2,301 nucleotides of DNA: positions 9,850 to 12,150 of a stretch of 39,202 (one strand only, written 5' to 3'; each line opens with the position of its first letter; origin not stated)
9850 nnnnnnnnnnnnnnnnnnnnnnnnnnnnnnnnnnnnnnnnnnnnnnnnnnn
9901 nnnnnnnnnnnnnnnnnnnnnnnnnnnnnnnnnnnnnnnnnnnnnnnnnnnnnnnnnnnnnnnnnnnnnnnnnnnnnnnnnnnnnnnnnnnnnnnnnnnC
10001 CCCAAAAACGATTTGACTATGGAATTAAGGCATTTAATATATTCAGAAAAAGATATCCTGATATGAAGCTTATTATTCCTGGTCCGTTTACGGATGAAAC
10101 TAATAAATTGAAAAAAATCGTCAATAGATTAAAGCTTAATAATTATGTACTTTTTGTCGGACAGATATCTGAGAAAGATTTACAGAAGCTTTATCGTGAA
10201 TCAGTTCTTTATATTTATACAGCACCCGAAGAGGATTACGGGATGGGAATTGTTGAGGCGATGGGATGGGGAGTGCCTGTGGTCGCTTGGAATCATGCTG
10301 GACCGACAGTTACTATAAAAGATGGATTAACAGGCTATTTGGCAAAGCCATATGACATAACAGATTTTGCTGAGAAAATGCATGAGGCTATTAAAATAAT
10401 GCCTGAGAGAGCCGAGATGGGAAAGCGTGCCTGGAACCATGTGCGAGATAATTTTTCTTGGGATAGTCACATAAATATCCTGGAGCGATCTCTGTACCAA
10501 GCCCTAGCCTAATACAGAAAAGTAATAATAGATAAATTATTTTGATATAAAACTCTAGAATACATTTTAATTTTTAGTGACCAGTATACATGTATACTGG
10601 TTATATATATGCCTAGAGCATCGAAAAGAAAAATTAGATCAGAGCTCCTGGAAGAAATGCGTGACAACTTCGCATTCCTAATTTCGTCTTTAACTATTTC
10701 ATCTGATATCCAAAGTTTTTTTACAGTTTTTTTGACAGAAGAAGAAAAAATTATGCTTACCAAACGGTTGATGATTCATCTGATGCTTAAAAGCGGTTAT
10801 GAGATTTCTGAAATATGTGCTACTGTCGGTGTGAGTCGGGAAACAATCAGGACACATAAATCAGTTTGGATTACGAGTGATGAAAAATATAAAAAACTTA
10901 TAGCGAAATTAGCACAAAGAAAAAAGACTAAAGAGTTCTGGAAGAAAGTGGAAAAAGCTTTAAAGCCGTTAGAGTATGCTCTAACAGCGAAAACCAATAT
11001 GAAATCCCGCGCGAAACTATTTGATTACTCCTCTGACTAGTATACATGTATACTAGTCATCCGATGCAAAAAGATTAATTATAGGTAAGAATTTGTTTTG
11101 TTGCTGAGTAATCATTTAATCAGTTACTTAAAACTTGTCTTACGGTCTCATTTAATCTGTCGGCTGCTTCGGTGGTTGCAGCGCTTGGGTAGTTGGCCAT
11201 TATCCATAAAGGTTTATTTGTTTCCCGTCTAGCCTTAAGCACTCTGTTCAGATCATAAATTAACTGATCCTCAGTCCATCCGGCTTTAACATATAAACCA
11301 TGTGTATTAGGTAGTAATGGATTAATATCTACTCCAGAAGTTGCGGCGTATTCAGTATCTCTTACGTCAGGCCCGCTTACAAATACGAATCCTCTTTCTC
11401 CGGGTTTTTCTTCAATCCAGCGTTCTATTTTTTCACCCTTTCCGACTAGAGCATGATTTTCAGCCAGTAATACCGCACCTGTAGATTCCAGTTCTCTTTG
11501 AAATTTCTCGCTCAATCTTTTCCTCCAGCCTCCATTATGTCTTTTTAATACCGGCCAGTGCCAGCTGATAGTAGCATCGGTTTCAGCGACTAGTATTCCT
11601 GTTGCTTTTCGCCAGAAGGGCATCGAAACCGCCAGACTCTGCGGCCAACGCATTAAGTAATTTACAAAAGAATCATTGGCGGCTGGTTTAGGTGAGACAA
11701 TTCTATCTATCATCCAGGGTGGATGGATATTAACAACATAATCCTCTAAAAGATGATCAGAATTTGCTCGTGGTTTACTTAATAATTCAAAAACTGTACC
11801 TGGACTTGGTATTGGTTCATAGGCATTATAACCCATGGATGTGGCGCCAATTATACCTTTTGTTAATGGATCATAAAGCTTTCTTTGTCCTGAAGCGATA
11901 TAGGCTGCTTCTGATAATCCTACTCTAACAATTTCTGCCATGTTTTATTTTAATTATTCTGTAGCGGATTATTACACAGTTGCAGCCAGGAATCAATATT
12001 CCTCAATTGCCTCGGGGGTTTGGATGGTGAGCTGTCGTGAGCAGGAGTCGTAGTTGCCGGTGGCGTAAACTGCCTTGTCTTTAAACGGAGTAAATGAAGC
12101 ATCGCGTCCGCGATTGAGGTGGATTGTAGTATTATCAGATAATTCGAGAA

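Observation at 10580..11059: TrpR/YerC-like gene bracketed by two long perfect palindromes sharing a 16-bp core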

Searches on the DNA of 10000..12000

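Call 32: search_rna_families(source=window, start=10000, end=12000, threshold=evalue, max_evalue=1)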
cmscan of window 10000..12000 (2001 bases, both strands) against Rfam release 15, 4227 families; matches with E-value up to 1: 1.
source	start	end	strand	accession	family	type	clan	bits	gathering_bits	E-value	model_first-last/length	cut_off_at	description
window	11032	11059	-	RF03589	mir-5583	Gene; miRNA;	-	23.2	80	0.7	1-59/59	no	mir-5583 microRNA precursor family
